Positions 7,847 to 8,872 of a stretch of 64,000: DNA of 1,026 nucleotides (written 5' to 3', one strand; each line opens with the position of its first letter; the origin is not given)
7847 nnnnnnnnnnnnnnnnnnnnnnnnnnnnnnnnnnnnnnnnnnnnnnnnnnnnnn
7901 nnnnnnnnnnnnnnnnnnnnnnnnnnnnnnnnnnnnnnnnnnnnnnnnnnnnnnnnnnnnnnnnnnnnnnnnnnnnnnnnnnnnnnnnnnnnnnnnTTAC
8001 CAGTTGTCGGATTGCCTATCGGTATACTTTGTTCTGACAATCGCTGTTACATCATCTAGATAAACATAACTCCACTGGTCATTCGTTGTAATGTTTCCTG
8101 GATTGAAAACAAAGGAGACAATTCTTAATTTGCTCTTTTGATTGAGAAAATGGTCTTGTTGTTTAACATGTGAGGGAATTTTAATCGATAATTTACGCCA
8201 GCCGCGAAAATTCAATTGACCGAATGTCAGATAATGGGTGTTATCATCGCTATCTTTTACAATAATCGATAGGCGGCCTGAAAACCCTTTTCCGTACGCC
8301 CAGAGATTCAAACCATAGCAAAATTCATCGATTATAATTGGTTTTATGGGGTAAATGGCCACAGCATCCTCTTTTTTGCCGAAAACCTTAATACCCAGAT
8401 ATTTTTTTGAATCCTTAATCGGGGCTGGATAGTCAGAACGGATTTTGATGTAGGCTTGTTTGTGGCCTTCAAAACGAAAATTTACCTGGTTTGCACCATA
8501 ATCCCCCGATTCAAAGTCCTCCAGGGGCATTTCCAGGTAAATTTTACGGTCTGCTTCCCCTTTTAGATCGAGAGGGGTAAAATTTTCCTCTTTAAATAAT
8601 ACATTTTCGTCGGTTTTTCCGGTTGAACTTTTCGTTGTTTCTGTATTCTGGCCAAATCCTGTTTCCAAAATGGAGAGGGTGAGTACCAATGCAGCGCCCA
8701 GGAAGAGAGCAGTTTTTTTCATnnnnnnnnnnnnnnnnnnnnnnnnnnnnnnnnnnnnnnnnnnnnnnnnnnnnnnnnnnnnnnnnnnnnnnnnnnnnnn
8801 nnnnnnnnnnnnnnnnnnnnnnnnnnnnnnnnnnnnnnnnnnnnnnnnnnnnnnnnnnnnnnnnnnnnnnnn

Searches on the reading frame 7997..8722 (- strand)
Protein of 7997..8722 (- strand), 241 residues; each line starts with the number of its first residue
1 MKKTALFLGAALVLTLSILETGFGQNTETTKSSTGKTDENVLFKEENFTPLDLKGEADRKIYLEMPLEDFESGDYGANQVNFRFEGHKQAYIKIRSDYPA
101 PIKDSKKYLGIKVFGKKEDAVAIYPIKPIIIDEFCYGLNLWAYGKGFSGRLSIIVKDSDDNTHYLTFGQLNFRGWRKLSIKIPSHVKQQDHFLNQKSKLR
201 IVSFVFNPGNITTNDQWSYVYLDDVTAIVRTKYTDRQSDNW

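Call 70: search_protein_families(library=pfam, proteins=[window:7997-8722:-], max_evalue=0.00001)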
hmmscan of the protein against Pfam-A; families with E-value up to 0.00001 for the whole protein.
window:7997-8722:- (241 aa): 1 family
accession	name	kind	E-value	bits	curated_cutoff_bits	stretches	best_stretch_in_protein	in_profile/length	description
PF04620.18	FlaA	-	9.3e-16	58.6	25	1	138-229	123-221/230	Flagellar filament outer layer protein Flaa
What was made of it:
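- The organism is a spirochaete, with FlaA at 7997-8722 (call 70).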
